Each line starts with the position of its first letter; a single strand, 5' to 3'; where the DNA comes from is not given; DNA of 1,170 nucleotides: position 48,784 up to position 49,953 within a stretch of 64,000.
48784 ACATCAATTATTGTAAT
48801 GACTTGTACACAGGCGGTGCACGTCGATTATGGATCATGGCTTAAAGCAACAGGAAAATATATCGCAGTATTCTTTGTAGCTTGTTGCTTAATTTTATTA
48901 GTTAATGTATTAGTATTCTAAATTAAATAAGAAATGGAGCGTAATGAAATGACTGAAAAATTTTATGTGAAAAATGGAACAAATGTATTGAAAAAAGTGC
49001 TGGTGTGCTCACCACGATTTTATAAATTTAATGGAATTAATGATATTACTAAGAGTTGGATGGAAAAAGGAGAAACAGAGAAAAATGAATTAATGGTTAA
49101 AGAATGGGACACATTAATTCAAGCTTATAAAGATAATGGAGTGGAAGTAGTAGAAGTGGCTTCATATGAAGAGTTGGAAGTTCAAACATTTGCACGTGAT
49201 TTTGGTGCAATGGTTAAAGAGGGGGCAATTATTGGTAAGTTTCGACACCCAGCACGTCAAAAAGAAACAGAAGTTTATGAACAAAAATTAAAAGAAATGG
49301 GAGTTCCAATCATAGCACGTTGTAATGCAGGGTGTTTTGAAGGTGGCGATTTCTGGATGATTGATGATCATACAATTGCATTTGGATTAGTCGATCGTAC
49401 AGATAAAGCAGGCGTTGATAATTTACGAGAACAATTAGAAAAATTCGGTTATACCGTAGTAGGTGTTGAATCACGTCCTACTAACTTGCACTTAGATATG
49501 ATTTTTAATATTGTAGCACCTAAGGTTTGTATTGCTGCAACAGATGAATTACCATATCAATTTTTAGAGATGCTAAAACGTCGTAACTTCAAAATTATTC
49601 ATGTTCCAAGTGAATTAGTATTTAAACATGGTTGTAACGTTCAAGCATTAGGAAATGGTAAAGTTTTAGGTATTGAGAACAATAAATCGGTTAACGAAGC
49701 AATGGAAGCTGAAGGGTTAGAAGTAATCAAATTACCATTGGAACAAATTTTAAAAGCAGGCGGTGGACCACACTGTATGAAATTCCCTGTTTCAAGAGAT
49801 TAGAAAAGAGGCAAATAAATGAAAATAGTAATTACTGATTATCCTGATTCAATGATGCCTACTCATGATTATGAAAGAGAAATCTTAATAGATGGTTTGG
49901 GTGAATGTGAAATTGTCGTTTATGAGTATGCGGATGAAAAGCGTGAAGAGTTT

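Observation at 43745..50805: Candidate undescribed ATP-yielding deiminase pathway for a non-arginine, non-agmatine guanidino compound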

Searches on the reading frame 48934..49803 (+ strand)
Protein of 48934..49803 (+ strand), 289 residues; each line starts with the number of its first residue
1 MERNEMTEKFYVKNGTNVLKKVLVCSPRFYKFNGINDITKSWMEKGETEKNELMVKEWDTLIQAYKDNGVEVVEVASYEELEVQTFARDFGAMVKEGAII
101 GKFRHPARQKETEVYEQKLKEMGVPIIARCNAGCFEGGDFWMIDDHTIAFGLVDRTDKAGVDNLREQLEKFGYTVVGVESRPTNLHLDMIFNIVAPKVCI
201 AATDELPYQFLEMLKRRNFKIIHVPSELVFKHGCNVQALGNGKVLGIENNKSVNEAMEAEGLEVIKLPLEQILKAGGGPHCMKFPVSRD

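Call 3: search_protein_families(library=pfam, proteins=[window:48934-49803:+])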
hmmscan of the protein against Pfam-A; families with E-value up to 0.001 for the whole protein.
window:48934-49803:+ (289 aa): 2 families
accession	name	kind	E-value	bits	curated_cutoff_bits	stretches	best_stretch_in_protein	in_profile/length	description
PF19420.4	DDAH_eukar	-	8.1e-37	127.5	23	1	43-286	13-290/291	N,N dimethylarginine dimethylhydrolase, eukaryotic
PF02274.22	ADI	-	1.9e-28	100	22.8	2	83-196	123-251/377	Arginine deiminase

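Call 4: search_protein_families(library=ncbifam, proteins=[window:48934-49803:+])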
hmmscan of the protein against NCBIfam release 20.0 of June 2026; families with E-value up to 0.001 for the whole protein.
window:48934-49803:+ (289 aa): 7 families
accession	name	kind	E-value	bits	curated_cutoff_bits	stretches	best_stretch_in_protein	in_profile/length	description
NF045659.1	DiMArgaseDdahMtb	equivalog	1.4e-22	80.2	300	1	12-282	16-279/283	dimethylargininase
NF002381.0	PRK01388.1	subfamily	2e-21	76.4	414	2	232-289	346-403/405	arginine deiminase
TIGR01078.1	arcA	equivalog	2.1e-21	76.2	489.1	2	230-289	347-406/408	arginine deiminase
NF045660.1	DiMthArgaseDdahStm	equivalog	2.1e-20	73.6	340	1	52-282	27-245/249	dimethylargininase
NF052232.1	Arg_dihydro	equivalog_domain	3.9e-14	52.5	450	1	21-282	4-263/266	arginine dihydrolase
NF045658.1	DiMArgaseDdah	equivalog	4.5e-12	46.3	450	1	50-283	27-251/254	dimethylargininase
NF052231.1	bifunc_ArgZ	exception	6.6e-12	44.4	1025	1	21-285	6-268/696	bifunctional arginine dihydrolase/ornithine cyclodeaminase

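Call 5: search_solved_structures(query=window:48934-49803:+, max_evalue=0.001, show_alignments=2)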
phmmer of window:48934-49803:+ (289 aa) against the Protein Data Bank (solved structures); distinct sequences matched with E-value up to 0.001: 32.
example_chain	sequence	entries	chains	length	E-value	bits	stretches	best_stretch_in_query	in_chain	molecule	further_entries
4bof_A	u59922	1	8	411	5.4e-09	38.9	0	230-288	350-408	ARGININE DEIMINASE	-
1lxy_A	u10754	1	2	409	1.9e-07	33.8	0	232-288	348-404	Arginine Deiminase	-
1s9r_A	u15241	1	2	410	1.9e-07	33.8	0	232-288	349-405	Arginine deiminase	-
7ut0_A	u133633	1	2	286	2.6e-07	33.4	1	69-217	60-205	N(G),N(G)-dimethylarginine dimethylaminohydrolase 1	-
2jai_A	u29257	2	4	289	2.7e-07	33.4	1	69-217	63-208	NG, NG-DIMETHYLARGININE DIMETHYLAMINOHYDROLASE 1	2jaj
7usz_A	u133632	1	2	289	2.7e-07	33.4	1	69-217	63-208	N(G),N(G)-dimethylarginine dimethylaminohydrolase 1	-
6szp_A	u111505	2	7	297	2.9e-07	33.3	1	69-217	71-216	N(G),N(G)-dimethylarginine dimethylaminohydrolase 1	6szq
3i2e_A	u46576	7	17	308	3.1e-07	33.1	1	69-217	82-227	N(G),N(G)-dimethylarginine dimethylaminohydrolase 1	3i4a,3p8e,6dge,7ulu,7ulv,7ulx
3p8p_A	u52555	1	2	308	3.2e-07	33.1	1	69-217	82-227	N(G),N(G)-dimethylarginine dimethylaminohydrolase 1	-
6jv0_A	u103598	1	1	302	4.6e-07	32.6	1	21-286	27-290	Sll1336 protein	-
1rxx_A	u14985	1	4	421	6e-07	32.2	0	231-289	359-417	Arginine deiminase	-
6juz_A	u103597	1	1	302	6.1e-07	32.2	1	21-286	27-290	Sll1336 protein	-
2aci_A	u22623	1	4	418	9.4e-07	31.6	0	231-289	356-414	Arginine deiminase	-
2ci1_A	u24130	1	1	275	1.7e-06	30.7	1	69-216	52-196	NG, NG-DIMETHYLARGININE DIMETHYLAMINOHYDROLASE 1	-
2c6z_A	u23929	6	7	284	1.9e-06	30.6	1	69-216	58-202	NG, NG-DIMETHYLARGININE DIMETHYLAMINOHYDROLASE 1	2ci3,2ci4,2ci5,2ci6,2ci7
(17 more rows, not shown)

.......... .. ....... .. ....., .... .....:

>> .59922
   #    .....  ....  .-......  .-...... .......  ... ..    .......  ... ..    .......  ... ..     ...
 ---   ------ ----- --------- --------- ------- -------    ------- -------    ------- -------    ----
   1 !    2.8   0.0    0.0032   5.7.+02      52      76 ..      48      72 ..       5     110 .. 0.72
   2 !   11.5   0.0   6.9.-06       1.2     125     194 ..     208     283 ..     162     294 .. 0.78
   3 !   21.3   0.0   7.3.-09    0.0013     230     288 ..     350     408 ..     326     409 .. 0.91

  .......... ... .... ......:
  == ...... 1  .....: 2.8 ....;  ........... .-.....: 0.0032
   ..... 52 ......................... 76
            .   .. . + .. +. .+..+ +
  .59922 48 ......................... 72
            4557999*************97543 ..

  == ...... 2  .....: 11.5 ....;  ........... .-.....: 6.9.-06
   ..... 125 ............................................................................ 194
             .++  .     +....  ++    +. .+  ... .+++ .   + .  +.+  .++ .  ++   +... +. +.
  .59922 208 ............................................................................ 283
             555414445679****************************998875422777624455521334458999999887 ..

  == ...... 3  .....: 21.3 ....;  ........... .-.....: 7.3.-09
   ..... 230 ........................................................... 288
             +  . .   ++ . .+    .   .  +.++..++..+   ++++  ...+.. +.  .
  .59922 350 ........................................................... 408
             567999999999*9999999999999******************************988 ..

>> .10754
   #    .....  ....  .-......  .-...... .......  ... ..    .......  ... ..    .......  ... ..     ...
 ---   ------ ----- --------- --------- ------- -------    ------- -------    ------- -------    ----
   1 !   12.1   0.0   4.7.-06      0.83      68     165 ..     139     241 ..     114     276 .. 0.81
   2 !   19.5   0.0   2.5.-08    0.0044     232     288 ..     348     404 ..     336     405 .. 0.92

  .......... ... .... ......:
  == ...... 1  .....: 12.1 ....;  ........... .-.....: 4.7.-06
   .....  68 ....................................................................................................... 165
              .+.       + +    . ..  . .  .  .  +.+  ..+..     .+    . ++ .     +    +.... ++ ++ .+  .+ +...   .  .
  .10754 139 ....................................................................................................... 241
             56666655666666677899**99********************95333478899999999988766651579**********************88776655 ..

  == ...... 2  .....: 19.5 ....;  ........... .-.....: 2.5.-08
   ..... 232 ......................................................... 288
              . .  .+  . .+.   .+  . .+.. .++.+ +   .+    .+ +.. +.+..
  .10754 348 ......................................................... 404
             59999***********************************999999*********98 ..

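Call 7: find_homologous_proteins(query=window:48934-49803:+, max_evalue=0.00001)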
Query window:48934-49803:+ (289 aa): 932 proteins with E <= 0.00001 among 1442 candidates; the best 120 are listed.
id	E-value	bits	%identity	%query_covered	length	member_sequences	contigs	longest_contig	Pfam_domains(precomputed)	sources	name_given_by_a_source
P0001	2.9e-189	645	100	98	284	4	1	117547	PF19420.6,PF02274.23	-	-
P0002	1.9e-164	564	86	98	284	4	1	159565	PF19420.6,PF02274.23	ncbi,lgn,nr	ncbi:MAG: nitrate reductase [Lactobacillales bacterium]|nr:nitrate reductase [Lactobacillales bacter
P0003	1.6e-163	561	85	98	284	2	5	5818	PF19420.6,PF02274.23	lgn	-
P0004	1.9e-163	561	85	98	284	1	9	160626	PF19420.6,PF02274.23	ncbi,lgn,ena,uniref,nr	ncbi:dimethylarginine dimethylaminohydrolase family protein [Streptococcus thoraltensis]|uniref:dime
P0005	1.2e-162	558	84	98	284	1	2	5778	PF19420.6,PF02274.23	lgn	-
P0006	3.7e-162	556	83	98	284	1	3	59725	PF19420.6,PF02274.23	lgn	-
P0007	1.8e-159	548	84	98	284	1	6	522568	PF19420.6,PF02274.23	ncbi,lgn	-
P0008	3.7e-159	546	83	98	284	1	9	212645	PF19420.6,PF02274.23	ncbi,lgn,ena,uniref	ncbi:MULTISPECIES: dimethylarginine dimethylaminohydrolase family protein [Vagococcus]|uniref:dimeth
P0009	9.6e-159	545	83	98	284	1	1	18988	PF19420.6,PF02274.23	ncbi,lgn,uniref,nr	ncbi:dimethylarginine dimethylaminohydrolase family protein [Enterococcus cecorum]|uniref:dimethylar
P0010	1.1e-158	545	83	98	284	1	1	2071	PF19420.6,PF02274.23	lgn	-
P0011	1.6e-158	544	84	98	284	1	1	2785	PF19420.6,PF02274.23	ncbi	ncbi:MAG: arginine deiminase family protein [Vagococcus sp.]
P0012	1.9e-158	544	83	98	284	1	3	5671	PF19420.6,PF02274.23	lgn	-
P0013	2.2e-158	544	82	98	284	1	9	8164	PF19420.6,PF02274.23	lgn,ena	-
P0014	2.6e-158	544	83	98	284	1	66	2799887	PF19420.6,PF02274.23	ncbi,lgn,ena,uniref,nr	ncbi:dimethylarginine dimethylaminohydrolase family protein [Enterococcus cecorum]|uniref:Nitrate re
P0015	3.6e-158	543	83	98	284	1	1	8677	PF19420.6,PF02274.23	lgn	-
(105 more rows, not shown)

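Call 9: find_encoding_contigs(protein=P0014, flank=8000, max_places=3)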
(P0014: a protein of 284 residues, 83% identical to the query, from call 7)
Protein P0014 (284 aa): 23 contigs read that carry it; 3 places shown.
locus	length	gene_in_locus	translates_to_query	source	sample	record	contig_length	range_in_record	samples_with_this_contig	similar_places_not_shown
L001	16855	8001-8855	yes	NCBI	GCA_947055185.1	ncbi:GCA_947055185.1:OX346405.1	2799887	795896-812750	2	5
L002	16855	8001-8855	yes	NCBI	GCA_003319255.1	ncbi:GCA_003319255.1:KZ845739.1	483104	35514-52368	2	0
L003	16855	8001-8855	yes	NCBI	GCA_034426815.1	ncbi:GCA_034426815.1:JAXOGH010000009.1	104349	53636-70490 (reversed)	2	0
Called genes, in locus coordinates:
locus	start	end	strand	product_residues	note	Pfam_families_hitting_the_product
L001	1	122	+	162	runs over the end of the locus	PF00358:PTS_EIIA_1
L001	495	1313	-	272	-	PF13276:HTH_21, PF00665:rve, PF13683:rve_3, PF13333:rve_2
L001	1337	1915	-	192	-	PF01527:HTH_Tnp_1 (faint), PF13518:HTH_28, PF13565:HTH_32 (faint), PF13518:HTH_28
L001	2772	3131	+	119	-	PF07905:PucR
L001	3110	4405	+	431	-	PF13556:HTH_30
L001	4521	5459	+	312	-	PF02729:OTCace_N, PF00185:OTCace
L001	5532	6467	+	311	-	PF00696:AA_kinase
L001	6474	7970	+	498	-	PF03606:DcuC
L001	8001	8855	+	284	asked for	PF19420:DDAH_eukar, PF02274:ADI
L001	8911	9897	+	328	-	PF00389:2-Hacid_dh, PF02826:2-Hacid_dh_C, PF03807:F420_oxidored (weak)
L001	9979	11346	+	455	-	PF07670:Gate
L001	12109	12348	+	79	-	-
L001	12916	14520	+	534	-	PF06418:CTP_synth_N, PF00117:GATase, PF07722:Peptidase_C26 (weak)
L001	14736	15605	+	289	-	PF01116:F_bP_aldolase, PF05690:ThiG (faint)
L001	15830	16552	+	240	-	PF00392:GntR, PF07702:UTRA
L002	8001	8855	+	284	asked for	PF19420:DDAH_eukar, PF02274:ADI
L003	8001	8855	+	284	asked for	PF19420:DDAH_eukar, PF02274:ADI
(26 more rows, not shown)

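Call 12: find_related_loci(query=P0001, collection=genome_contigs, flank=8000)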
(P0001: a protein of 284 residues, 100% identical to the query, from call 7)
Query P0001 (284 aa) in genome_contigs; peptide patterns used: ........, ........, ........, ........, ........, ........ (x = any residue, [..] = any of these).
144 stretches matched a pattern; 113 encode a relative of the query (tblastn E <= 1e-3); the best 80 are kept; 80 distinct loci.
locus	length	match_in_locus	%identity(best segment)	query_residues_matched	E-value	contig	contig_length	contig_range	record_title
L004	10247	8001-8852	94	1-284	0e+0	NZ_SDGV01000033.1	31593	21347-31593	Vagococcus silagei strain 2B-2 contig_33, whole genome shotgun sequence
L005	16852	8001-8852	86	1-284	2e-169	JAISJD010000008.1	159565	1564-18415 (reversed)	MAG: Lactobacillales bacterium isolate Hs463_bin101 k119_3879726, whole genome shotgun sequence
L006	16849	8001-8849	86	1-283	2e-168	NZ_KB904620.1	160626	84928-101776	Streptococcus thoraltensis DSM 12221 A3IADRAFT_scaffold_4.5, whole genome shotgun sequence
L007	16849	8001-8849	83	1-283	1e-164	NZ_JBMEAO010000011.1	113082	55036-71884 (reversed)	Vagococcus fluvialis strain ZD-64 Contig11, whole genome shotgun sequence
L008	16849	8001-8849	83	1-283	4e-164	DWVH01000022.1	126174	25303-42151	MAG TPA_asm: Candidatus Enterococcus stercoripullorum isolate ChiHjej12B11-924 ChiHjej12B11M5__C55754_L126174_SAMN080098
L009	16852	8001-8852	82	1-284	4e-163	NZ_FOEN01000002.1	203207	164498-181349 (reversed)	Ignavigranum ruoffiae strain DSM 15695, whole genome shotgun sequence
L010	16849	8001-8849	80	1-283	2e-163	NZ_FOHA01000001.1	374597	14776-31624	Isobaculum melis strain DSM 13760, whole genome shotgun sequence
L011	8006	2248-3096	83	1-283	5e-162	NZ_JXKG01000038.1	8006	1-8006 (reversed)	Enterococcus canintestini strain DSM 21207 Scaffold38, whole genome shotgun sequence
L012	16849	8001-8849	81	1-283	5e-161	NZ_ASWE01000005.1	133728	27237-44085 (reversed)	Enterococcus phoeniculicola ATCC BAA-412 acOtz-supercont2.5, whole genome shotgun sequence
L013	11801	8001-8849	81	1-283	3e-160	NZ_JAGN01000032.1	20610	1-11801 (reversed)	Atopobacter phocae ATCC BAA-285 L866DRAFT_scaffold00032.32_C, whole genome shotgun sequence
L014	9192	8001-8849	80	1-283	1e-159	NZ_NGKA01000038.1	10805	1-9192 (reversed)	Vagococcus elongatus strain CCUG 51432 38, whole genome shotgun sequence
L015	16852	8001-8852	78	1-284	1e-155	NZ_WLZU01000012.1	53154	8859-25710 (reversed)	Streptococcus halichoeri strain CCUG48324 NODE_12_length_53154_cov_302.482245, whole genome shotgun sequence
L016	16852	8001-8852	79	1-284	7e-155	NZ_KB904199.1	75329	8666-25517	Streptococcus didelphis DSM 15616 A3GUDRAFT_scaffold_6.7, whole genome shotgun sequence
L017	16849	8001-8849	77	1-283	3e-152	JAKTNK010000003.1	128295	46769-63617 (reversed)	Streptococcus suis strain SSQJ-5 scaffold3, whole genome shotgun sequence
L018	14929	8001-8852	77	1-284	1e-151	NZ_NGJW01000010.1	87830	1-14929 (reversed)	Vagococcus lutrae strain CCUG 39187 10, whole genome shotgun sequence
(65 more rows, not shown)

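Call 48: search_protein_representatives(protein=P0001)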
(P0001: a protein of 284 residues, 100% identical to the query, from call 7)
Query: 284 residues. Proteins with E-value up to 0.001 (for the whole library): 2085; up to 1e-10: 531; up to 1e-30: 39. The best 150 are listed.
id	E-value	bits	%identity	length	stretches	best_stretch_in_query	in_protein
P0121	1.1e-114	398.8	61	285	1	5-283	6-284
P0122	1.5e-87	309.8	70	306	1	3-195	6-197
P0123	2.8e-85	302.3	51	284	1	6-284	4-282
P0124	1.5e-81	290.1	66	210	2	165-283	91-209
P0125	1.5e-72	260.6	45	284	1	4-283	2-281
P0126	8.2e-70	251.6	58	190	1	96-283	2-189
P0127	8.8e-64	231.8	73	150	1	137-283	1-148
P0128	1.7e-56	208.0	44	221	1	74-284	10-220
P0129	3.2e-56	207.0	39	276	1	6-283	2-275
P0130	1.2e-53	198.6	35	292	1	9-283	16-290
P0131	1.0e-50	189.0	67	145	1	3-147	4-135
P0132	9.9e-47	175.9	37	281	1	6-283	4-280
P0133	1.5e-45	172.0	36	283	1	11-283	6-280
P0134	2.2e-45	171.5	54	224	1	76-231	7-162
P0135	1.4e-44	168.9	36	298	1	14-283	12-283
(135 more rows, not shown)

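Call 49: find_encoding_contigs(protein=P0125, flank=7000, max_places=3)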
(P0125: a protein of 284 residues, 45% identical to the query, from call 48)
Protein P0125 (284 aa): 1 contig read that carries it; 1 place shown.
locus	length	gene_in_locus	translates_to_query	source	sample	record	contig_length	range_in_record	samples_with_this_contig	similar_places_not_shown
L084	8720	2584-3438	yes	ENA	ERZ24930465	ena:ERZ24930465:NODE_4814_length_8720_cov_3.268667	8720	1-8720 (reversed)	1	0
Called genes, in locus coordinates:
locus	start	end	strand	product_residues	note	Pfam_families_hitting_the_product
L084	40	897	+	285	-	PF00005:ABC_tran, PF08402:TOBE_2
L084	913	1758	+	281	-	PF00528:BPD_transp_1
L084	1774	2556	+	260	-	PF00528:BPD_transp_1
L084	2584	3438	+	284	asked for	PF19420:DDAH_eukar, PF02274:ADI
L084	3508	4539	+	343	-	PF13531:SBP_bac_11, PF01547:SBP_bac_1, PF13416:SBP_bac_8, PF13343:SBP_bac_6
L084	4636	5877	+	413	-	PF01546:Peptidase_M20, PF04389:Peptidase_M28 (weak)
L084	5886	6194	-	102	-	PF05437:AzlD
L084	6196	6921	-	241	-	PF03591:AzlC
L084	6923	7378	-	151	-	PF01741:MscL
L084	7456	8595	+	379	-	PF00730:HhH-GPD, PF00633:HHH (weak), PF14815:NUDIX_4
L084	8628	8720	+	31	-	?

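Call 50: predict_structure(protein=P0001)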
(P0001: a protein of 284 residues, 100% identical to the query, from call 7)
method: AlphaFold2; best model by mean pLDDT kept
length: 284 residues; sequences in the alignment: 1
mean_pLDDT: 45.3   pTM: 0.38
mean pLDDT of the five models: 45.3, 43.7, 41.5, 40.1, 36.6
residues with pLDDT >= 90: 0; 70-90: 0; 50-70: 110; < 50: 174
segments of 3 or more residues with pLDDT < 50: 1-25, 28-43, 45-51, 71-83, 88-102, 127-132, 173-238, 267-284
pLDDT, mean of each block of 10 residues (from residue 1): 32 35 45 39 44 52 53 43 48 37 53 56 51 57 58 56 60 42 33 32 39 38 36 44 56 59 50 31 23
secondary structure, 60 per line:
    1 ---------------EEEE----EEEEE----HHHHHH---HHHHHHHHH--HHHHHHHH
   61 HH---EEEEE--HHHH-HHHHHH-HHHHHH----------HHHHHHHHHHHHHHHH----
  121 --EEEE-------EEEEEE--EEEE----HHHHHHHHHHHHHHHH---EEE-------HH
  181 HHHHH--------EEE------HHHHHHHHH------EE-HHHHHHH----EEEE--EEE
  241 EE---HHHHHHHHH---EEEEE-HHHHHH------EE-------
elements in order: E16-19 E24-28 H33-38 H42-50 H53-62 E66-70 H73-76 H78-83 H85-90 H101-116 E123-126 E134-139 E142-145 H150-165 E169-171 H179-185 E194-196 H203-211 H221-227 E232-235 E238-242 H246-254 E258-262 H264-269

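Call 51: find_encoding_contigs(protein=P0123, flank=7000, max_places=3)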
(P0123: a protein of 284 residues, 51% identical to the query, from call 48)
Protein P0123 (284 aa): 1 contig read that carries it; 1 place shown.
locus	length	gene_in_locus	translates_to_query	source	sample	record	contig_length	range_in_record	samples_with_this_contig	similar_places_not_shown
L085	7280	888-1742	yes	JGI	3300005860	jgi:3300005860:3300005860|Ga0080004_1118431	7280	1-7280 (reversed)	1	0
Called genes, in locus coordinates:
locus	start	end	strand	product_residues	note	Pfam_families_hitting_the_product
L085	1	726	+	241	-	?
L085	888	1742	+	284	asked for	PF19420:DDAH_eukar, PF02274:ADI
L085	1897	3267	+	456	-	PF02133:Transp_cyt_pur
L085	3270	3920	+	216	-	PF04199:Cyclase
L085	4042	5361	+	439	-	PF13701:DDE_Tnp_1_4, PF01609:DDE_Tnp_1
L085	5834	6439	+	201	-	-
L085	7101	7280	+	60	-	?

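Call 52: find_encoding_contigs(protein=P0129, flank=7000, max_places=3)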
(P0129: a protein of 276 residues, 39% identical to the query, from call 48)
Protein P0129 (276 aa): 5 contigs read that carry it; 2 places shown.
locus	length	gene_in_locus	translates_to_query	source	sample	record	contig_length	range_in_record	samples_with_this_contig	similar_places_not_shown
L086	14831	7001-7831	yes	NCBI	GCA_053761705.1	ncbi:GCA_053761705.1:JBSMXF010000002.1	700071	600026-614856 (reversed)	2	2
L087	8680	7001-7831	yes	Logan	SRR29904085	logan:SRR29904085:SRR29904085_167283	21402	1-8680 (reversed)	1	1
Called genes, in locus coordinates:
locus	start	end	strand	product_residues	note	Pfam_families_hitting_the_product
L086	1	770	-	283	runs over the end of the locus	PF01418:HTH_6, PF01380:SIS, PF13580:SIS_2 (weak)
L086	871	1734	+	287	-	PF01869:BcrAD_BadFG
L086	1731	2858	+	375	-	PF03702:AnmK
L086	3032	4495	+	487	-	PF00128:Alpha-amylase, PF09154:Alpha-amy_C_pro (weak)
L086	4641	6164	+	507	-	PF00497:SBP_bac_3, PF10613:Lig_chan-Glu_bd (weak), PF00528:BPD_transp_1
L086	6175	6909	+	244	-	PF02463:SMC_N (weak), PF00005:ABC_tran, PF13304:AAA_21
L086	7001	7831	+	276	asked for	PF19420:DDAH_eukar, PF02274:ADI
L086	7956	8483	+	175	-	PF00702:Hydrolase, PF09419:PGP_phosphatase, PF13419:HAD_2, PF13242:Hydrolase_like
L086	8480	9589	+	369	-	PF02421:FeoB_N (faint), PF03193:RsgA_GTPase, PF01926:MMR_HSR1, PF21516:YqeH-like_C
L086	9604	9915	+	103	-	PF01985:CRS1_YhbY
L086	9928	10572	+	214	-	PF01467:CTP_transf_like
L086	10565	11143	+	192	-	PF01966:HD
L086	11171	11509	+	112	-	PF02410:RsfS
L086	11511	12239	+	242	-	PF01209:Ubie_methyltran, PF13489:Methyltransf_23, PF05175:MTS (weak), PF13847:Methyltransf_31, PF08241:Methyltransf_11, PF08242:Methyltransf_12, PF13649:Methyltransf_25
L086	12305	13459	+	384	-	PF01467:CTP_transf_like, PF05636:HIGH_NTase1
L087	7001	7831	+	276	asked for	PF19420:DDAH_eukar, PF02274:ADI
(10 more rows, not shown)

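Call 55: list_cluster_members(proteins=[P0001])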
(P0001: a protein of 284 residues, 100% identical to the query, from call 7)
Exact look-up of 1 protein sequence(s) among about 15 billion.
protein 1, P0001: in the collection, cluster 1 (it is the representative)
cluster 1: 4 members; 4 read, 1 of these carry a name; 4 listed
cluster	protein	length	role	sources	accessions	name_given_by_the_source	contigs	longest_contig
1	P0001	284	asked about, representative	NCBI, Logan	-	-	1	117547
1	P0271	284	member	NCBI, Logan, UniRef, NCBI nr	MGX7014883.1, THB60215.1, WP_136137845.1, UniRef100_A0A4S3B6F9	dimethylarginine dimethylaminohydrolase family protein [Vagococcus silagei] | Nitrate reductase n=1 Tax=Vagococcus silagei TaxID=2508885 RepID=A0A4S3B6F9_9ENTE | arginine deiminase family protein [Vagococcus silagei]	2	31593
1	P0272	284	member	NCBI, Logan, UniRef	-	-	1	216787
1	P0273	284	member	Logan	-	-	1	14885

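Call 67: predict_structure(alignment_id=A2)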
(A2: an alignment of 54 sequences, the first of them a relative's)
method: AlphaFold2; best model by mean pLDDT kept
length: 284 residues; sequences in the alignment: 54
mean_pLDDT: 96.5   pTM: 0.92
mean pLDDT of the five models: 96.5, 96.4, 96.4, 96.2, 96.1
residues with pLDDT >= 90: 276; 70-90: 6; 50-70: 1; < 50: 1
segments of 3 or more residues with pLDDT < 50: none
pLDDT, mean of each block of 10 residues (from residue 1): 82 98 94 94 97 98 98 96 97 98 95 98 98 97 96 98 98 95 98 98 98 98 96 98 98 98 97 96 96
secondary structure, 60 per line:
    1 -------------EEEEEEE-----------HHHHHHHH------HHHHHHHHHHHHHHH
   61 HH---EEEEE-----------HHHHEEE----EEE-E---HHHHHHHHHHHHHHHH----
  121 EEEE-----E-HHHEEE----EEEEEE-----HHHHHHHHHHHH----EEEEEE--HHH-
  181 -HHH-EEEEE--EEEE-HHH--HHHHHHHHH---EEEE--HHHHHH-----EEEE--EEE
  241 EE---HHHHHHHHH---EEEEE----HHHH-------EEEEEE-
elements in order: E14-20 H32-39 H46-62 E66-70 H82-85 E86-88 E93-95 H101-116 E121-124 E135-137 E142-147 H153-164 E169-174 E186-190 E193-196 H203-211 E215-218 H221-226 E232-235 E238-242 H246-254 E258-262 H267-270 E278-283

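Call 72: fold_search(model_id=the predicted structure, library=pdb)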
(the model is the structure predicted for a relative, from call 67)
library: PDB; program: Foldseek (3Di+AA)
matches with E <= 10: 517; with E <= 0.001: 110
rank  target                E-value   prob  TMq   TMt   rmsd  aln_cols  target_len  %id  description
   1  9b01                  4.1e-18  1.00  0.85  0.67   3.7       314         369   21  Catalytic mutant C357A nnhA in CHES buffer (released 2025-01-01)
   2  9azg                  1.9e-17  1.00  0.85  0.66   3.7       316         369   20  Native nnhA in H32 (released 2025-01-01)
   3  2jdx                  2.9e-17  1.00  0.83  0.67   3.8       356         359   17  CRYSTAL STRUCTURE OF HUMAN L-ARGININE:GLYCINE AMIDINOTRANSFERASE, DELETIONMUTANT ATDELTAM302 (released 1999-02-09)
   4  1jdw                  6.7e-17  1.00  0.84  0.67   3.8       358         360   17  CRYSTAL STRUCTURE AND MECHANISM OF L-ARGININE: GLYCINE AMIDINOTRANSFERASE: A MITOCHONDRIAL ENZYME INVOLVED IN CREATINE B (released 1998-01-28)
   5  1lxy_A                2.5e-16  1.00  0.83  0.59   5.8       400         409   18  Crystal Structure of Arginine Deiminase covalently linked with L-citrulline (released 2004-01-20)
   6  4bof_B                3.6e-16  1.00  0.79  0.56   6.1       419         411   17  Crystal structure of arginine deiminase from group A streptococcus (released 2013-08-21)
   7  6lrg_B                4.1e-16  1.00  0.84  0.36   2.4       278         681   19  Crystal Structure of the Ternary Complex of AgrE with Ornithine and NAD+ (released 2020-04-01)
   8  6szq_E                5.5e-16  1.00  0.77  0.77   4.2       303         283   17  Crystal structure of human DDAH-1 (released 2019-12-25)
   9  2aaf_B                5.9e-16  1.00  0.81  0.58   5.2       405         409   15  Structure of H278A arginine deiminase with L-arginine forming a S-alkylthiouronium reaction intermediate (released 2005-08-09)
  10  6u1r_B                7.0e-16  1.00  0.82  0.69   3.4       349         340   18  SxtG an amidinotransferase from the Microseira wollei in Saxitoxin biosynthetic pathway (released 2020-03-18)
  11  4e4j_A                7.9e-16  1.00  0.79  0.58   5.8       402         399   16  Crystal structure of arginine deiminase from Mycoplasma penetrans (released 2012-10-31)
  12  4jdw                  8.9e-16  1.00  0.85  0.68   3.6       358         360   17  CRYSTAL STRUCTURE AND MECHANISM OF L-ARGININE: GLYCINE AMIDINOTRANSFERASE: A MITOCHONDRIAL ENZYME INVOLVED IN CREATINE B (released 1998-01-28)
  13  7ut0_A                8.9e-16  1.00  0.78  0.78   4.9       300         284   17  Human DDAH-1, apo form (released 2022-05-18)
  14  6lrg_A                1.1e-15  1.00  0.84  0.37   2.5       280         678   19  Crystal Structure of the Ternary Complex of AgrE with Ornithine and NAD+ (released 2020-04-01)
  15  6jv0                  1.4e-15  1.00  0.84  0.87   2.1       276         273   21  Crystal Structure of N-terminal domain of ArgZ, bound to Product, an arginine dihydrolase from the Ornithine-Ammonia Cyc (released 2020-01-15)
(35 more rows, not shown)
